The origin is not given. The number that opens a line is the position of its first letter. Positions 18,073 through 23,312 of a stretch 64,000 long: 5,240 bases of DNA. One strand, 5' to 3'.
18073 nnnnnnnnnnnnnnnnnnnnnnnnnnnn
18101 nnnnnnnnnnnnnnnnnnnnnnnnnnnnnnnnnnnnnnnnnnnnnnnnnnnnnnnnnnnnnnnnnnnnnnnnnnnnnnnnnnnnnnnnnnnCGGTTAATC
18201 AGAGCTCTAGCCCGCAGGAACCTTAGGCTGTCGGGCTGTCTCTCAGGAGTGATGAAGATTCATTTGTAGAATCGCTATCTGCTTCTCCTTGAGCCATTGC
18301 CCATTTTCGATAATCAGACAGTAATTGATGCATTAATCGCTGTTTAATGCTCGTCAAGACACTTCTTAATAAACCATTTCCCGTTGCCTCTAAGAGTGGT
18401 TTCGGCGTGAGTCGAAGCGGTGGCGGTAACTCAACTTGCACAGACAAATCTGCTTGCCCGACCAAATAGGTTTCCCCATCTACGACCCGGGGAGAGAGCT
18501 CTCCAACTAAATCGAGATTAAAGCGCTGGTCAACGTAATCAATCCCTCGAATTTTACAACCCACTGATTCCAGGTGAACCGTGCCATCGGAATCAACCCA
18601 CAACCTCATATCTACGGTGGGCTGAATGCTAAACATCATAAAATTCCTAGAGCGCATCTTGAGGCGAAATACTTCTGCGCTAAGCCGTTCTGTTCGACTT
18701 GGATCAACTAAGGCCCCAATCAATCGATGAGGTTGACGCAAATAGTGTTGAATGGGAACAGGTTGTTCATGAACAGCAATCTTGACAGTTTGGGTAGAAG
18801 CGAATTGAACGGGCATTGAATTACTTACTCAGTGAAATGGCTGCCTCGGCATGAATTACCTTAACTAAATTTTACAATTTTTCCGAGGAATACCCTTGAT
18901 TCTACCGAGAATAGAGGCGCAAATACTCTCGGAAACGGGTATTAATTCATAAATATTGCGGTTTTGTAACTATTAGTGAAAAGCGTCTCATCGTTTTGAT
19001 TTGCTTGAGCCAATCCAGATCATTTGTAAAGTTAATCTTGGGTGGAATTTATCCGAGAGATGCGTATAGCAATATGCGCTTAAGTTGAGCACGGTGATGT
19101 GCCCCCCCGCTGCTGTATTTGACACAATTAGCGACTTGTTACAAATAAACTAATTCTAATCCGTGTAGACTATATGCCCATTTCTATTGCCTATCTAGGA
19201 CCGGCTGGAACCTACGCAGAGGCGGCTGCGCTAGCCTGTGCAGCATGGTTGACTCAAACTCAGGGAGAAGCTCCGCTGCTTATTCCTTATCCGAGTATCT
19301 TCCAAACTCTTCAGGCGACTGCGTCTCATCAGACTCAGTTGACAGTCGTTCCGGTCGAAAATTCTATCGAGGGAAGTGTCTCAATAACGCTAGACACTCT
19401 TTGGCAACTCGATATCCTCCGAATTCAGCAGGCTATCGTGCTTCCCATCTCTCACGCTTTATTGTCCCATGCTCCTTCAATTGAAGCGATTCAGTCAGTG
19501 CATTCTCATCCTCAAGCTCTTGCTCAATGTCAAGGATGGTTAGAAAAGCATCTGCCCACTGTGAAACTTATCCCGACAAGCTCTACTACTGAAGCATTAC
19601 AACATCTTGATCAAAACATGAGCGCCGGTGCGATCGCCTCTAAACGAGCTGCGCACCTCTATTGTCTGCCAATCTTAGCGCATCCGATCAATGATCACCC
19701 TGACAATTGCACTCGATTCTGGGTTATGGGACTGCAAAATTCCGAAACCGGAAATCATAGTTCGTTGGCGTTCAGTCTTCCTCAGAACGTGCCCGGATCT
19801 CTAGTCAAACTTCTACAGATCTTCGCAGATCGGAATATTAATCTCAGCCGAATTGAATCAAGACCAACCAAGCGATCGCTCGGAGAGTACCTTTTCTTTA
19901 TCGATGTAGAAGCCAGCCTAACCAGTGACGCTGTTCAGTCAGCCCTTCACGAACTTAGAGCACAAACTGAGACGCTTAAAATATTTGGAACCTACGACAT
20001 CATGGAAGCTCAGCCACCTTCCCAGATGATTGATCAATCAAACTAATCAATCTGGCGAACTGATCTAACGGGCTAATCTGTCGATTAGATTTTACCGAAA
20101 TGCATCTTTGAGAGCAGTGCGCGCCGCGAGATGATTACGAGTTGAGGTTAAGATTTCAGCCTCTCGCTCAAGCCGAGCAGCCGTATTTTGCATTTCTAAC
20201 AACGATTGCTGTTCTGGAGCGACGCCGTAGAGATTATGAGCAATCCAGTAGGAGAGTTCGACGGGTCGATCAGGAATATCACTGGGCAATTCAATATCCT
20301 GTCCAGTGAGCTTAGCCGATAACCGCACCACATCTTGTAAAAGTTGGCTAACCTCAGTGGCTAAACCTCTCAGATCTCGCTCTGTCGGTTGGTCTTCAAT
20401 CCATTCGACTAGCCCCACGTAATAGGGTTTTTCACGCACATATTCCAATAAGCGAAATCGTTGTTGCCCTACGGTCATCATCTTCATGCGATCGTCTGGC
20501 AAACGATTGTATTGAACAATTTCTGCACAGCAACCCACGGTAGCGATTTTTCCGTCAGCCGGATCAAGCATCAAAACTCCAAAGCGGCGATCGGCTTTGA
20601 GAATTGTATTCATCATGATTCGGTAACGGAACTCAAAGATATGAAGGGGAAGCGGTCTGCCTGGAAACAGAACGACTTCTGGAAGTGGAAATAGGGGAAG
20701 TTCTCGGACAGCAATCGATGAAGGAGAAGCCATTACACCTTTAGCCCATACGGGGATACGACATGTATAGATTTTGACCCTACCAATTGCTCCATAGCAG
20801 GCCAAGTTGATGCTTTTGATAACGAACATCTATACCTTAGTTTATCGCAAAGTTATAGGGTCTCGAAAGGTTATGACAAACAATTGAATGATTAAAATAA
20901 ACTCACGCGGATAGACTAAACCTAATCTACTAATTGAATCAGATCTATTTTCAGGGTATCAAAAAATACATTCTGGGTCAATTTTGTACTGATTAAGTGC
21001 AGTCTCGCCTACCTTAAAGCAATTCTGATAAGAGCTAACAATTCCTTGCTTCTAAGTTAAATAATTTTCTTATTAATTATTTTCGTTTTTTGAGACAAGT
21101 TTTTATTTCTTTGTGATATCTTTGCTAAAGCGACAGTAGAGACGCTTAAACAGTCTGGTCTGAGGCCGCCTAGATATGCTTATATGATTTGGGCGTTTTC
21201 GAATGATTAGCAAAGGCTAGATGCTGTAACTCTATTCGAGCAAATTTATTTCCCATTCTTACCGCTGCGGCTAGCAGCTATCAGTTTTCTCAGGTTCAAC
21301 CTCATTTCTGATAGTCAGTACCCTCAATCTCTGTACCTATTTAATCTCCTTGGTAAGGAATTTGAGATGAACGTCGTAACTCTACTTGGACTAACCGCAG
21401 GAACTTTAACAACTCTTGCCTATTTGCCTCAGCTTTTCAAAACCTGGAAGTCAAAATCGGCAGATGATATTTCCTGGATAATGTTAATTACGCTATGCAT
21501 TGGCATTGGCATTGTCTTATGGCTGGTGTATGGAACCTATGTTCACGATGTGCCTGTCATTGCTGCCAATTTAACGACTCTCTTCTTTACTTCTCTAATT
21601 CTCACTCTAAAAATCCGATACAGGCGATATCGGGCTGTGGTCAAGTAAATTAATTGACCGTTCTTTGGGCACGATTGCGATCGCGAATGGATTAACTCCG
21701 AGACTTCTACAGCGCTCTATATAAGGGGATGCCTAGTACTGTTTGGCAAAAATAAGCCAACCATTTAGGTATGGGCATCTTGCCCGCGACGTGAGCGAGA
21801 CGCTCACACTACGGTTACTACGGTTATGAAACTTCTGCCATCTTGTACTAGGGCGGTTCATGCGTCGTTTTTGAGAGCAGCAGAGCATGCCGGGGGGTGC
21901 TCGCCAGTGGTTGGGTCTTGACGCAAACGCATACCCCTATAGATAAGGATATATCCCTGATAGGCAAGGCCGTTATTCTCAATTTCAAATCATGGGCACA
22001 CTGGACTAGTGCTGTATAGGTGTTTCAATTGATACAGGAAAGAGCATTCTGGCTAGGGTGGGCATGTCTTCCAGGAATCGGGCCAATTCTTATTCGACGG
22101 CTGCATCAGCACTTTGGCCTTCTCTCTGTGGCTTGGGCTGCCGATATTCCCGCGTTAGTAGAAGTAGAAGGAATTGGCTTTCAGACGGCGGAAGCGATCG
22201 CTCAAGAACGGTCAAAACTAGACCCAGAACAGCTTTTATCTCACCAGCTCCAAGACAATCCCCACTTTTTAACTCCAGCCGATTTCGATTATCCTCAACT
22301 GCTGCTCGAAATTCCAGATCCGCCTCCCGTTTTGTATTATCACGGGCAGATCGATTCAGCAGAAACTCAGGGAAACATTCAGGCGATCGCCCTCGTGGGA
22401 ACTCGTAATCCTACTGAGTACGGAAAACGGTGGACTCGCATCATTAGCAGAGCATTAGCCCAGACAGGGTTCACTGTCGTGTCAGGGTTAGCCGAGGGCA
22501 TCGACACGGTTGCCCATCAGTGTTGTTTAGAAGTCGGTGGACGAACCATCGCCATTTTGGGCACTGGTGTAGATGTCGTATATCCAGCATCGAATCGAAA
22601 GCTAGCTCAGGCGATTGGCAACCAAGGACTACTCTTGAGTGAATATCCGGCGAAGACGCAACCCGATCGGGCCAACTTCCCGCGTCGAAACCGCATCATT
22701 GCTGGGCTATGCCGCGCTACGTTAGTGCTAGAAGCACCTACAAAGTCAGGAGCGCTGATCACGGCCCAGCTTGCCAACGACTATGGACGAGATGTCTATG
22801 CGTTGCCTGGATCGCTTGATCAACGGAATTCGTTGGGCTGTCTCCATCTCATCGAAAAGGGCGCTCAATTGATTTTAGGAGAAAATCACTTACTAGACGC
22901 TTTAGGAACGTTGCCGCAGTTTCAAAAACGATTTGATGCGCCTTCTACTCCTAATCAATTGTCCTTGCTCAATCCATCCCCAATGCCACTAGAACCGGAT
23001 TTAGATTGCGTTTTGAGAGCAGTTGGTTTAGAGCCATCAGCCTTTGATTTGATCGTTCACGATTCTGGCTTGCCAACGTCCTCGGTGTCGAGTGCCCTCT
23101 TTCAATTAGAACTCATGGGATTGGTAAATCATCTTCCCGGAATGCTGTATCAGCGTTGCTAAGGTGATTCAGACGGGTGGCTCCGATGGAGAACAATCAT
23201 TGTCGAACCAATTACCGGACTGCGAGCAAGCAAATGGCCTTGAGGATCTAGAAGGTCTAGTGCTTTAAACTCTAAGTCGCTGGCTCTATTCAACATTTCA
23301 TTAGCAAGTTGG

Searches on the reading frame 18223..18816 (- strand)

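Call 10: search_protein_families(library=pfam, proteins=[window:18223-18816:-])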
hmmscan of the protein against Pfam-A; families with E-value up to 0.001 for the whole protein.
window:18223-18816:- (197 aa): 1 family
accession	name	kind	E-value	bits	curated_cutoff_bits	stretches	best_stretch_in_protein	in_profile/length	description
PF09366.15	DUF1997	-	2.3e-55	187.4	27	1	21-173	1-153/153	Protein of unknown function (DUF1997)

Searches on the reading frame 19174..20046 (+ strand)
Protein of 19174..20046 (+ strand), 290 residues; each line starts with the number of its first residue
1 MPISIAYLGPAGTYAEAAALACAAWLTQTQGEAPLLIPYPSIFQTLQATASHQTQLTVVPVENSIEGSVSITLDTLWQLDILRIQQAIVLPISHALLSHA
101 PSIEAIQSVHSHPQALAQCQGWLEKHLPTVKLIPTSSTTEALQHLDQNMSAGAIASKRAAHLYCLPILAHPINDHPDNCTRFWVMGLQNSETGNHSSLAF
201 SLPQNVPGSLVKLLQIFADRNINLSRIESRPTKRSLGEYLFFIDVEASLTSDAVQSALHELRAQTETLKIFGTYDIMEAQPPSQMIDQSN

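Call 10: search_protein_families(library=pfam, proteins=[window:19174-20046:+])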
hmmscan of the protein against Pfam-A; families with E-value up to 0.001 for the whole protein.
window:19174-20046:+ (290 aa): 2 families
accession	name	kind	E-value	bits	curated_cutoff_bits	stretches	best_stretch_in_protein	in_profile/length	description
PF00800.23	PDT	-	3.4e-54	183.8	25.2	1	5-187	1-178/181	Prephenate dehydratase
PF01842.31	ACT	-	6.7e-12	45.4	27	1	198-262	3-65/66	ACT domain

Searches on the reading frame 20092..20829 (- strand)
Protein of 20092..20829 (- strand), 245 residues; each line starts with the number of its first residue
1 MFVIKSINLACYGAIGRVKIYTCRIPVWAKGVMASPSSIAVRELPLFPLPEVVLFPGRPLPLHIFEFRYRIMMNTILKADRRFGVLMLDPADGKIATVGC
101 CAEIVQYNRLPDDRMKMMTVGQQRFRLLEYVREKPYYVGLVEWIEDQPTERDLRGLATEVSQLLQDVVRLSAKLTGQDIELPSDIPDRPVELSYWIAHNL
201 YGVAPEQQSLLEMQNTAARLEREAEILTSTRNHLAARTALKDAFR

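Call 10: search_protein_families(library=pfam, proteins=[window:20092-20829:-])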
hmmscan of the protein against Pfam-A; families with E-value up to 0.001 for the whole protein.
window:20092-20829:- (245 aa): 1 family
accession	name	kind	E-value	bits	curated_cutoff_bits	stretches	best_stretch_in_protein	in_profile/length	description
PF02190.22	LON_substr_bdg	-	6.9e-40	137.5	28.7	1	43-228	1-199/200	ATP-dependent protease La (LON) substrate-binding domain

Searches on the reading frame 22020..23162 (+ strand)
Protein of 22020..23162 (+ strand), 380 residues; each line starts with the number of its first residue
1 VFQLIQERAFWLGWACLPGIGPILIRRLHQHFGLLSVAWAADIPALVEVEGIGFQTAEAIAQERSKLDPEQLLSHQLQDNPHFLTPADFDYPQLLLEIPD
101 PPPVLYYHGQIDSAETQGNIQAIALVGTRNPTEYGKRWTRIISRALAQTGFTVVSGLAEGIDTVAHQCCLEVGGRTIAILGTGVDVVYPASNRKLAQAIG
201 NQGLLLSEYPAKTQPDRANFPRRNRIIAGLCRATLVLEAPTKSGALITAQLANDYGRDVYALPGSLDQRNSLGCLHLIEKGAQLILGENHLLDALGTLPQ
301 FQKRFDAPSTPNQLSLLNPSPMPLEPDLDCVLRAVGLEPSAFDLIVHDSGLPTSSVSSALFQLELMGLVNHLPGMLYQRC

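Call 10: search_protein_families(library=pfam, proteins=[window:22020-23162:+])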
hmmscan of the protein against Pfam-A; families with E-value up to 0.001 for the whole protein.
window:22020-23162:+ (380 aa): 2 families
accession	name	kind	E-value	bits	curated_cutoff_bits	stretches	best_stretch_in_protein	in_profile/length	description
PF02481.21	DNA_processg_A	-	1.4e-77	260.1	29.6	1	80-285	6-210/212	DNA recombination-mediator protein A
PF17782.7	DprA_WH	-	5.4e-14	52.4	22.9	1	319-374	5-60/61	DprA winged helix domain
